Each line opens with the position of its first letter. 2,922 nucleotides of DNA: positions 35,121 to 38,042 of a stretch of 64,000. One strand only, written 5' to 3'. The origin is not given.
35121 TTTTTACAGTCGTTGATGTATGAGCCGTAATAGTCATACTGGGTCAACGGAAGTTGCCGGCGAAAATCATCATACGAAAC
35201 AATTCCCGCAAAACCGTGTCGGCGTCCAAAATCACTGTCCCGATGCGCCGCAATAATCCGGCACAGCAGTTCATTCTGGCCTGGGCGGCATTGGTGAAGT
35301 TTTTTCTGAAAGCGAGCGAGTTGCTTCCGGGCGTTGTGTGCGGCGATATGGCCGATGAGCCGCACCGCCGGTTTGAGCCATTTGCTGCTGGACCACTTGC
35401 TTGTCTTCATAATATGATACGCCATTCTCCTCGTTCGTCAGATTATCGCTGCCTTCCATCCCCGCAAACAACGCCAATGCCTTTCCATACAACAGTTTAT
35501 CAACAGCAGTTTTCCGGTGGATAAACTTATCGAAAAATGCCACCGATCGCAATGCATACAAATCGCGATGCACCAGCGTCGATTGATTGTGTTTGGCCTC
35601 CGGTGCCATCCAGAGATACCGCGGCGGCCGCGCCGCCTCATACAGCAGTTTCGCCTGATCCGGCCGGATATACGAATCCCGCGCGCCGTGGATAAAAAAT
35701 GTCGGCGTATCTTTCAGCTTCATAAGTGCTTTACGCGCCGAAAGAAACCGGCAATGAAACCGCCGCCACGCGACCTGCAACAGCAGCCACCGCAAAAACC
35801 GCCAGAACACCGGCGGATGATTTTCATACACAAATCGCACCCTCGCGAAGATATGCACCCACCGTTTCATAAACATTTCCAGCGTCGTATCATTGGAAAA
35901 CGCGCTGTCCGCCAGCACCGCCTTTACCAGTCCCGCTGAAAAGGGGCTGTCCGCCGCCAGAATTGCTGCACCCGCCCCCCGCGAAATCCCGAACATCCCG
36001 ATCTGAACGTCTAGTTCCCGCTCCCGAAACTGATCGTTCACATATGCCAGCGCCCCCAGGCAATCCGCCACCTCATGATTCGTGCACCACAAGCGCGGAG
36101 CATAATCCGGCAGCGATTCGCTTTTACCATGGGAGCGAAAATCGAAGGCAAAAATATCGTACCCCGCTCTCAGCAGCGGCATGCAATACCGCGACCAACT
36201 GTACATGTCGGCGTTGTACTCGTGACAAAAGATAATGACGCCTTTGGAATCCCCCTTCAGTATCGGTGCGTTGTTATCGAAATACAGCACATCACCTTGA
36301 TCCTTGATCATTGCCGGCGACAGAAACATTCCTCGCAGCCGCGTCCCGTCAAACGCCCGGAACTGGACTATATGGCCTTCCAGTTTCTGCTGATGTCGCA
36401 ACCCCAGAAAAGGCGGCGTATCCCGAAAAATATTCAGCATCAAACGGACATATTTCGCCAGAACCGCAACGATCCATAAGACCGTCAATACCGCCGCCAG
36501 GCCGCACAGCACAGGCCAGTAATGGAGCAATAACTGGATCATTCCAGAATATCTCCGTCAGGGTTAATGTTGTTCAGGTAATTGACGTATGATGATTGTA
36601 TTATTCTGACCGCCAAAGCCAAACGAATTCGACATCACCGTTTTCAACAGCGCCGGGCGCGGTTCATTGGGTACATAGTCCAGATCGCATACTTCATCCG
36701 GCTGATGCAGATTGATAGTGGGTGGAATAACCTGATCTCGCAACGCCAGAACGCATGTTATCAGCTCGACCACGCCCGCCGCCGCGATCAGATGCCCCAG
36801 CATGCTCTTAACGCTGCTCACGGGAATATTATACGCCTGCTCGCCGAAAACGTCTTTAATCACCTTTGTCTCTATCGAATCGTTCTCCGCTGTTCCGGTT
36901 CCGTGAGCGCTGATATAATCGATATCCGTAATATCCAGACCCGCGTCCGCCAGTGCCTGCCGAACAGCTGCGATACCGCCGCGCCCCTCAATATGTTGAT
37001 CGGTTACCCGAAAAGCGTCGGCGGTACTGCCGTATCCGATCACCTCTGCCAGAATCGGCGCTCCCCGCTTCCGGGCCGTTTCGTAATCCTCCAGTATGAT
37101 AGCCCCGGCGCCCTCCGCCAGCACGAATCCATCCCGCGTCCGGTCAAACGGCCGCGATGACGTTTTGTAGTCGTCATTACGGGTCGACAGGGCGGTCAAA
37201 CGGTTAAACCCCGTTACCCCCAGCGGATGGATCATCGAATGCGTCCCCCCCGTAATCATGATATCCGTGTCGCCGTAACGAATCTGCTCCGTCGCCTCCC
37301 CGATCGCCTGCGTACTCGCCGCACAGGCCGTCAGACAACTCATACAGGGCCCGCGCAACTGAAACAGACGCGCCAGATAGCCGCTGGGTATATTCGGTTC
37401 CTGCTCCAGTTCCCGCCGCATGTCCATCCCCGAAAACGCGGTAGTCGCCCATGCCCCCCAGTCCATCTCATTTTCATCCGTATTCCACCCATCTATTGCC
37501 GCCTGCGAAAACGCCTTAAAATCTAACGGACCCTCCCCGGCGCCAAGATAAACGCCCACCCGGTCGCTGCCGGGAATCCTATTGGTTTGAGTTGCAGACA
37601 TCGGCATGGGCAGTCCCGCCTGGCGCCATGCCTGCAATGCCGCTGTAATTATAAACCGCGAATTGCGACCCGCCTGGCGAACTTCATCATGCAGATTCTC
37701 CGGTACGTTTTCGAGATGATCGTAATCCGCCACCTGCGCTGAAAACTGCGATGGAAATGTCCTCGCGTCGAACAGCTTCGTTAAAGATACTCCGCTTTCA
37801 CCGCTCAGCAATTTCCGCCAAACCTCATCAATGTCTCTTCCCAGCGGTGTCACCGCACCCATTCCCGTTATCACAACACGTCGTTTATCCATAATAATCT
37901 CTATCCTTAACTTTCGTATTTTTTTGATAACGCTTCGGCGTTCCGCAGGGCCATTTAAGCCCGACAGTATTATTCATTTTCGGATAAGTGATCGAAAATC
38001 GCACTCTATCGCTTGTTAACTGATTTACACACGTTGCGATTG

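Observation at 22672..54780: Family-1 repeats show a strong orientation bias relative to transcription (8 of 9 copies between co-directional genes)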

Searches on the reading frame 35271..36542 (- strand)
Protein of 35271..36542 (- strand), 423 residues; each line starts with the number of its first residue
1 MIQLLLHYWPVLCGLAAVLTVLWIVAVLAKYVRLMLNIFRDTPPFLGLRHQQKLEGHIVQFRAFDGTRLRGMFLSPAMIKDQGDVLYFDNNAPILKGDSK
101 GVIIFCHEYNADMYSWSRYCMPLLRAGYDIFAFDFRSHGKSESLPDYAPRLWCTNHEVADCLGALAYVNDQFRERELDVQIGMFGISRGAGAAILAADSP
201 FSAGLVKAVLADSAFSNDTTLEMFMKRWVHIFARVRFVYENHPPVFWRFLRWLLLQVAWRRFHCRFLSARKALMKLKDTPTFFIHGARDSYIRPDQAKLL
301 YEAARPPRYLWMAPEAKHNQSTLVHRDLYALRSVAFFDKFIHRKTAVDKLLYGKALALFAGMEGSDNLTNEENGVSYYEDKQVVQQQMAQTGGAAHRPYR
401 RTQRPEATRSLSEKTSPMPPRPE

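Call 50: search_protein_families(library=pfam, proteins=[window:35271-36542:-])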
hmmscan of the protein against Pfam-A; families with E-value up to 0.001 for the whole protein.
window:35271-36542:- (423 aa): 5 families
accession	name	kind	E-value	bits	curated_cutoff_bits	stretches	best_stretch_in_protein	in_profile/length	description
PF00561.26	Abhydrolase_1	-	3e-12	47.2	25.8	1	102-232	2-120/245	alpha/beta hydrolase fold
PF12146.15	Hydrolase_4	-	3.5e-12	46.6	27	1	98-234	2-132/239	Serine aminopeptidase, S33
PF12697.13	Abhydrolase_6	-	3.7e-08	34.8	26.3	1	113-321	11-205/217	Alpha/beta hydrolase family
PF02129.25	Peptidase_S15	-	4.7e-05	23.7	23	0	107-213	26-127/262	X-Pro dipeptidyl-peptidase (S15 family)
PF20434.5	BD-FAE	-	7.5e-05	22.8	26.8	0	121-302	41-213/215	BD-FAE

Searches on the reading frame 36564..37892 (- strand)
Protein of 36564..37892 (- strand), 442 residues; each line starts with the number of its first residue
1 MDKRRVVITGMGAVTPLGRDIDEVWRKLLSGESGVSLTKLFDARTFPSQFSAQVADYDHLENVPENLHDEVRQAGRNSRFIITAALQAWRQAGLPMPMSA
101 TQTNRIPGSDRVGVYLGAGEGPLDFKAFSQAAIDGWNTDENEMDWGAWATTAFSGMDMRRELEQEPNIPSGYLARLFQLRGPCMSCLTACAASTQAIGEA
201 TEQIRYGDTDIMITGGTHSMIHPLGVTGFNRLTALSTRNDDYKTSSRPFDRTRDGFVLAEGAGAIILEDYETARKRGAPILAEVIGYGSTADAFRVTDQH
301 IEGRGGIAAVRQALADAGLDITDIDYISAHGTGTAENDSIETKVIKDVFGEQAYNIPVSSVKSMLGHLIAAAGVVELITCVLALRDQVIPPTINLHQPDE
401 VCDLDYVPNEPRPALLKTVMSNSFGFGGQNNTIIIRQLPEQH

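Call 13: search_protein_families(library=pfam, proteins=[window:36564-37892:-])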
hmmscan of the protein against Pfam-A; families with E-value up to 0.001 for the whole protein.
window:36564-37892:- (442 aa): 4 families
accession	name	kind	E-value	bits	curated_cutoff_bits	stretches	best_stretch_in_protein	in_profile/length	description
PF00109.32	ketoacyl-synt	-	2.7e-45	155.4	20.8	1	4-273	2-252/252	Beta-ketoacyl synthase, N-terminal domain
PF02801.28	Ketoacyl-synt_C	-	9.4e-37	126.1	20.8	1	281-395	1-118/119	Beta-ketoacyl synthase, C-terminal domain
PF00108.29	Thiolase_N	-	3.6e-05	23.7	26.4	0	186-222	81-117/260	Thiolase, N-terminal domain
PF02803.24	Thiolase_C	-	7.5e-05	22.8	27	0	298-385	16-98/123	Thiolase, C-terminal domain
